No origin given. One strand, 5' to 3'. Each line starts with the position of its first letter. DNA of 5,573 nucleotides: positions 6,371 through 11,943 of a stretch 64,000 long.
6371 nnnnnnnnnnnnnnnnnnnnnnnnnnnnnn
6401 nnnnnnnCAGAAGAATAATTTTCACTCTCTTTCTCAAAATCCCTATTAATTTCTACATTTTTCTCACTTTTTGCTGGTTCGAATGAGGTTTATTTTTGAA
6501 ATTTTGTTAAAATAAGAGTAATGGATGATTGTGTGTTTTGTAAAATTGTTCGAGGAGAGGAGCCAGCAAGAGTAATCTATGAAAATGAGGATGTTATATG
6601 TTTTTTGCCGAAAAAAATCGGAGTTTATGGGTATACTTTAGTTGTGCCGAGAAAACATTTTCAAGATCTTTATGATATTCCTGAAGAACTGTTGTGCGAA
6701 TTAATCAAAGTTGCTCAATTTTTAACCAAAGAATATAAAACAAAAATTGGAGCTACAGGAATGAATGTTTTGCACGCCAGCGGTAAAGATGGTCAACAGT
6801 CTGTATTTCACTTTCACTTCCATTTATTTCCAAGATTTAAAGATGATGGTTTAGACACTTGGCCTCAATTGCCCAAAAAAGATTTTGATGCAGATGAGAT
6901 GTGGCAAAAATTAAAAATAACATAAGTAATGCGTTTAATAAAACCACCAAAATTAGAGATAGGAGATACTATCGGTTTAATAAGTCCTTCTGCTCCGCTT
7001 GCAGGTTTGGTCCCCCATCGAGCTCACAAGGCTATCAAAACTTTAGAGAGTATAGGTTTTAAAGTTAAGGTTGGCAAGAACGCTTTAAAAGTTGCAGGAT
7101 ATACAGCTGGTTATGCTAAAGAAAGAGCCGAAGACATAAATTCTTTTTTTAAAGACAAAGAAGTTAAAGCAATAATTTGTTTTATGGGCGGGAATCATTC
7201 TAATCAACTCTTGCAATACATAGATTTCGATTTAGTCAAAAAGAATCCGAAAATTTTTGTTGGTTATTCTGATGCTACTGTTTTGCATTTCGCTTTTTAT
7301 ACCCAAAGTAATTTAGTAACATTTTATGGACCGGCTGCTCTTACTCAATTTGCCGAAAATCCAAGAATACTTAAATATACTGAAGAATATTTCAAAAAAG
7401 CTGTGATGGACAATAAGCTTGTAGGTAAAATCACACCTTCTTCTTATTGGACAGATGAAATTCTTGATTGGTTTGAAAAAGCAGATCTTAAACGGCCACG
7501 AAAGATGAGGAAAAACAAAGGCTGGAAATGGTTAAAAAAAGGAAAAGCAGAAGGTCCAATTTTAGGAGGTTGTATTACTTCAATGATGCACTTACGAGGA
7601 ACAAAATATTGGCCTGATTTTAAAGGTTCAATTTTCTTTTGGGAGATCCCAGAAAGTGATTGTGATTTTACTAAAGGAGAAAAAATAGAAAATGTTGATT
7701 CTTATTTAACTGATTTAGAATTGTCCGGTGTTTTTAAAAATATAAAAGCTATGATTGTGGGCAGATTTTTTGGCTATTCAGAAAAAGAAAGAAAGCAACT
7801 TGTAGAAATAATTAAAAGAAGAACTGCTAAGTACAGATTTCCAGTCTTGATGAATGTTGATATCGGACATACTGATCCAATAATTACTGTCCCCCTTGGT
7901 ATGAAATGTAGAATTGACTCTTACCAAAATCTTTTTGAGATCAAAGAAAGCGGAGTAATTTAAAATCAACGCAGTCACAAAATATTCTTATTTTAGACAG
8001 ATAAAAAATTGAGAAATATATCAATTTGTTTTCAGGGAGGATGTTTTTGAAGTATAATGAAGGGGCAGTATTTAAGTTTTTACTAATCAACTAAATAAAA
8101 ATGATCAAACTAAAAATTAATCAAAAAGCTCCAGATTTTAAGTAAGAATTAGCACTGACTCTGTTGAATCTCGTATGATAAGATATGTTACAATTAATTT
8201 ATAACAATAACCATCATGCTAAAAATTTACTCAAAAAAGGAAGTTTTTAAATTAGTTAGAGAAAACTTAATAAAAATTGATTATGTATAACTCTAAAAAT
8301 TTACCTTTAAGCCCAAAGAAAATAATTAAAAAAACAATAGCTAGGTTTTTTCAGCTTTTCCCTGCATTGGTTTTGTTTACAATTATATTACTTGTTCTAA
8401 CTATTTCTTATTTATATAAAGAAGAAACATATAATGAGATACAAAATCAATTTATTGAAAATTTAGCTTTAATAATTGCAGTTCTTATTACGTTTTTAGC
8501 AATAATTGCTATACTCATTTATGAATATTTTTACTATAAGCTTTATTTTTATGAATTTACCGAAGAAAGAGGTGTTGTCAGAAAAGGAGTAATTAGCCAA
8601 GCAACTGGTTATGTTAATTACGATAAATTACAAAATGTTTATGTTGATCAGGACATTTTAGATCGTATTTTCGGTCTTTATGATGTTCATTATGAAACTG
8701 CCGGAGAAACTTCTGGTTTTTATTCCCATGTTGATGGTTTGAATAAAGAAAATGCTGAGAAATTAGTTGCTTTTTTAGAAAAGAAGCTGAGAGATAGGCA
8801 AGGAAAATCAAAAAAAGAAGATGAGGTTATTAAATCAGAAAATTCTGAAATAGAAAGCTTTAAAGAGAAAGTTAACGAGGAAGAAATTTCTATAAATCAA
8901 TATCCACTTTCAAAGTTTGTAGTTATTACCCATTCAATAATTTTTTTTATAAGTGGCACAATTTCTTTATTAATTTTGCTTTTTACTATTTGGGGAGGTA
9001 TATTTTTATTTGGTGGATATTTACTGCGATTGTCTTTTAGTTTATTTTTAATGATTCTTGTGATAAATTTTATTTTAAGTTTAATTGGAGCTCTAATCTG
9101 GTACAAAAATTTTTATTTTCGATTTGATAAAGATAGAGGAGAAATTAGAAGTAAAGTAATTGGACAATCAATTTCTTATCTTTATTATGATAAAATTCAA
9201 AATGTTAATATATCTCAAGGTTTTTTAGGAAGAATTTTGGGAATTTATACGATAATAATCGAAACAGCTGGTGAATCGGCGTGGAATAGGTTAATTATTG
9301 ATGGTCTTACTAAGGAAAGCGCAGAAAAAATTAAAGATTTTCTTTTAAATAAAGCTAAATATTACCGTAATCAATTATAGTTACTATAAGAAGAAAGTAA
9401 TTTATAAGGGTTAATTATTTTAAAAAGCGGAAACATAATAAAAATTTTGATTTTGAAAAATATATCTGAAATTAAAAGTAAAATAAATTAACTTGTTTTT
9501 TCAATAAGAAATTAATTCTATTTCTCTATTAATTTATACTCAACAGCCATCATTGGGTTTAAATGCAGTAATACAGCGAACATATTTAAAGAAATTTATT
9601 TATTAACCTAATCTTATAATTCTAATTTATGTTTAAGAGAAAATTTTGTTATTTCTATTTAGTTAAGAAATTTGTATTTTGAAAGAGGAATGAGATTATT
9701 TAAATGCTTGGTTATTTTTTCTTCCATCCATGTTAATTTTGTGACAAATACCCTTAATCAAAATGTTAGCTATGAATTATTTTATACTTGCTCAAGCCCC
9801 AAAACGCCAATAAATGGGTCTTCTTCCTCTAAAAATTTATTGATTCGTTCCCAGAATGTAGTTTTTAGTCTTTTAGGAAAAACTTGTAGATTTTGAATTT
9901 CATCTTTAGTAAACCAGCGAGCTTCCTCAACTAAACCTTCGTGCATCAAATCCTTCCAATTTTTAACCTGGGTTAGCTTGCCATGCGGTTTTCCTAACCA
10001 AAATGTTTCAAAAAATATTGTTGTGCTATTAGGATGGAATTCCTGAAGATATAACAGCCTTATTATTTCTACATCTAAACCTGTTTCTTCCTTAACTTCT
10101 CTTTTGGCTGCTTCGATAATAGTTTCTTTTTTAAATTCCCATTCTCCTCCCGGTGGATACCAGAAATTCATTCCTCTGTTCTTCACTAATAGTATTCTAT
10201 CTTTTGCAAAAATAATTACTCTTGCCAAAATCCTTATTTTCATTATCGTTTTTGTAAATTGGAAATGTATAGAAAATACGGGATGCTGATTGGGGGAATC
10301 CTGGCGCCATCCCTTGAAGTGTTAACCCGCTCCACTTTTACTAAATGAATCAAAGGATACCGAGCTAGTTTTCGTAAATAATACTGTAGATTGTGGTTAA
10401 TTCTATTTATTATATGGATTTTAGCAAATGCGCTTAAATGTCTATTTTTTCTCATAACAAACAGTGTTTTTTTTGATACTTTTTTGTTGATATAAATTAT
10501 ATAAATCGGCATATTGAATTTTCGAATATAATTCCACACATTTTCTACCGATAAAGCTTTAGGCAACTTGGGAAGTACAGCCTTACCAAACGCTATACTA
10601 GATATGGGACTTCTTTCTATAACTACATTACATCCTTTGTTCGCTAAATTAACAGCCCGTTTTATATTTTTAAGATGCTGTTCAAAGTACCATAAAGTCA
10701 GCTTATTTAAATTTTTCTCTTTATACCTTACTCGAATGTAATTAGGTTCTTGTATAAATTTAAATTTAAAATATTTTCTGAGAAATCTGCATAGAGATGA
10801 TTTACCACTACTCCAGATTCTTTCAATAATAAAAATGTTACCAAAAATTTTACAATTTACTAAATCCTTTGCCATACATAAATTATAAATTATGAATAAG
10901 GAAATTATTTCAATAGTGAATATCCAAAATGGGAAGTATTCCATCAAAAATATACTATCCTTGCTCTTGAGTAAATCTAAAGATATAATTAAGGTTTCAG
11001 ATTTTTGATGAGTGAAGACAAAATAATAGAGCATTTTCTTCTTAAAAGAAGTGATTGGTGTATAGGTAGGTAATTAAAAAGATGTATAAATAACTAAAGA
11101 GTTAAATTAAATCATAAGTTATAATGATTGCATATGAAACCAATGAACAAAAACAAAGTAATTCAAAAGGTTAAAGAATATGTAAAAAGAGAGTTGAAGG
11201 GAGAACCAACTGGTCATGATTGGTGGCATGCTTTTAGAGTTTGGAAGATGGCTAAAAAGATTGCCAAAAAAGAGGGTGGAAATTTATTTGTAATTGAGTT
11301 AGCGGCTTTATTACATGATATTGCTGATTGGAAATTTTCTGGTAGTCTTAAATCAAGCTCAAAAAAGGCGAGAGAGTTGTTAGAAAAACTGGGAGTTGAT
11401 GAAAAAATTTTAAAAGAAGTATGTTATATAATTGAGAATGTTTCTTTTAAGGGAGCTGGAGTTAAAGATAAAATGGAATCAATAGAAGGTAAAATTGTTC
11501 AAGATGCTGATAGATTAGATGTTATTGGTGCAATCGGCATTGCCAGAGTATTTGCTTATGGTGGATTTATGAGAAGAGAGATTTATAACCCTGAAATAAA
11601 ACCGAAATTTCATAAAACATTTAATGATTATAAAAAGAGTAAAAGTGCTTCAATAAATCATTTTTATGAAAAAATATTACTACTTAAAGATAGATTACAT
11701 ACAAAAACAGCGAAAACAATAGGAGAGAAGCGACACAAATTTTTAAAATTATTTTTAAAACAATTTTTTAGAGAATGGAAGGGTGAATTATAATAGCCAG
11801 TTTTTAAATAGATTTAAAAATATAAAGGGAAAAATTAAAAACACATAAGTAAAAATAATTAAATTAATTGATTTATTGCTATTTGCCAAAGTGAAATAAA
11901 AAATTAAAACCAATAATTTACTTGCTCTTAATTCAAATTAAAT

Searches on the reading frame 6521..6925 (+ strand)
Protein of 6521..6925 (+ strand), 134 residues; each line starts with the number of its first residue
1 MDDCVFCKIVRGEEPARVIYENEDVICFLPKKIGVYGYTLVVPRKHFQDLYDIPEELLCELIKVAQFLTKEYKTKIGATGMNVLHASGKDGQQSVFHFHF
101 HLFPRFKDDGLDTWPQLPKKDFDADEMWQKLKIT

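Call 32: search_protein_families(library=pfam, proteins=[window:6521-6925:+], max_evalue=0.001)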
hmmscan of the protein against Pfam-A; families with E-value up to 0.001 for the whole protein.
window:6521-6925:+ (134 aa): 2 families
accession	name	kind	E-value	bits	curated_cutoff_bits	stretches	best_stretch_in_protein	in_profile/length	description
PF01230.28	HIT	-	7.5e-21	75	21.5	1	11-107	1-97/98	HIT domain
PF11969.13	DcpS_C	-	1.6e-13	51.5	24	1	4-103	2-100/114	Scavenger mRNA decapping enzyme C-term binding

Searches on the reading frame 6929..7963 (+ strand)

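Call 32: search_protein_families(library=pfam, proteins=[window:6929-7963:+], max_evalue=0.001)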
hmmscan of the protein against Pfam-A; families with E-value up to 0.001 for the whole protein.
window:6929-7963:+ (344 aa): 2 families
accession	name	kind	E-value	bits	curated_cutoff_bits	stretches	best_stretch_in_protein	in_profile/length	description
PF02016.21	Peptidase_S66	-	2e-39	134.9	25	1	15-134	1-121/121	LD-carboxypeptidase N-terminal domain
PF17676.7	Peptidase_S66C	-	1.1e-29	103.9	23.7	1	208-329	1-120/120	LD-carboxypeptidase C-terminal domain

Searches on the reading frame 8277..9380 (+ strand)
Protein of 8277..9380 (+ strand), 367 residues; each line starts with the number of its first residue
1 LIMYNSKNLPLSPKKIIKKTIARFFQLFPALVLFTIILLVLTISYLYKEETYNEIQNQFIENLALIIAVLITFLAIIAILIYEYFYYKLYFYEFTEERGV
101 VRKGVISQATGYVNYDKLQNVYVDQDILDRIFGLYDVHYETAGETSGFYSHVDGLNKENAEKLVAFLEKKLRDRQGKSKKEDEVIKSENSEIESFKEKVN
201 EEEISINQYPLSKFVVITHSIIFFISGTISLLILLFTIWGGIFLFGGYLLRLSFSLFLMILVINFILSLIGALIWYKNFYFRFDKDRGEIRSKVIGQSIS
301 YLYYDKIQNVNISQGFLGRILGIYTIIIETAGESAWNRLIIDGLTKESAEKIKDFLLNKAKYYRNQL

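Call 32: search_protein_families(library=pfam, proteins=[window:8277-9380:+], max_evalue=0.001)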
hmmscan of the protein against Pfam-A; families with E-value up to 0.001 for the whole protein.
window:8277-9380:+ (367 aa): 3 families
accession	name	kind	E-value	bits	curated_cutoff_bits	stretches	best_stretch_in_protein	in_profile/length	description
PF03703.20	bPH_2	-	2e-30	105.3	22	2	90-166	4-77/78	Bacterial PH domain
PF20990.2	DUF2207_C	-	0.00025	21.3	33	0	157-278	71-188/247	Predicted membrane protein (DUF2207) C-terminal domain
PF24649.1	DUF7642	-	0.00045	20.6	27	0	306-344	41-81/100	Domain of unknown function (DUF7642)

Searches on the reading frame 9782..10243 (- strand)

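Call 32: search_protein_families(library=pfam, proteins=[window:9782-10243:-], max_evalue=0.001)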
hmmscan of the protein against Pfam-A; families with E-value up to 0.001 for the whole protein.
window:9782-10243:- (153 aa): 1 family
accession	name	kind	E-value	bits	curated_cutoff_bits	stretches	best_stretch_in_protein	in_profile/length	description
PF00293.34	NUDIX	-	1.1e-15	58.3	21.1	1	7-124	6-126/134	NUDIX domain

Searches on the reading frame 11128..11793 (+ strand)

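Call 33: search_protein_families(library=pfam, proteins=[window:11128-11793:+], max_evalue=0.001)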
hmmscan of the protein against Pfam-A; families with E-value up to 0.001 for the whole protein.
window:11128-11793:+ (221 aa): 1 family
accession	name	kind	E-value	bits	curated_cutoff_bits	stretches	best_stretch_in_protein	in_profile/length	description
PF01966.28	HD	-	7.7e-16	58.9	22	1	34-131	4-114/116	HD domain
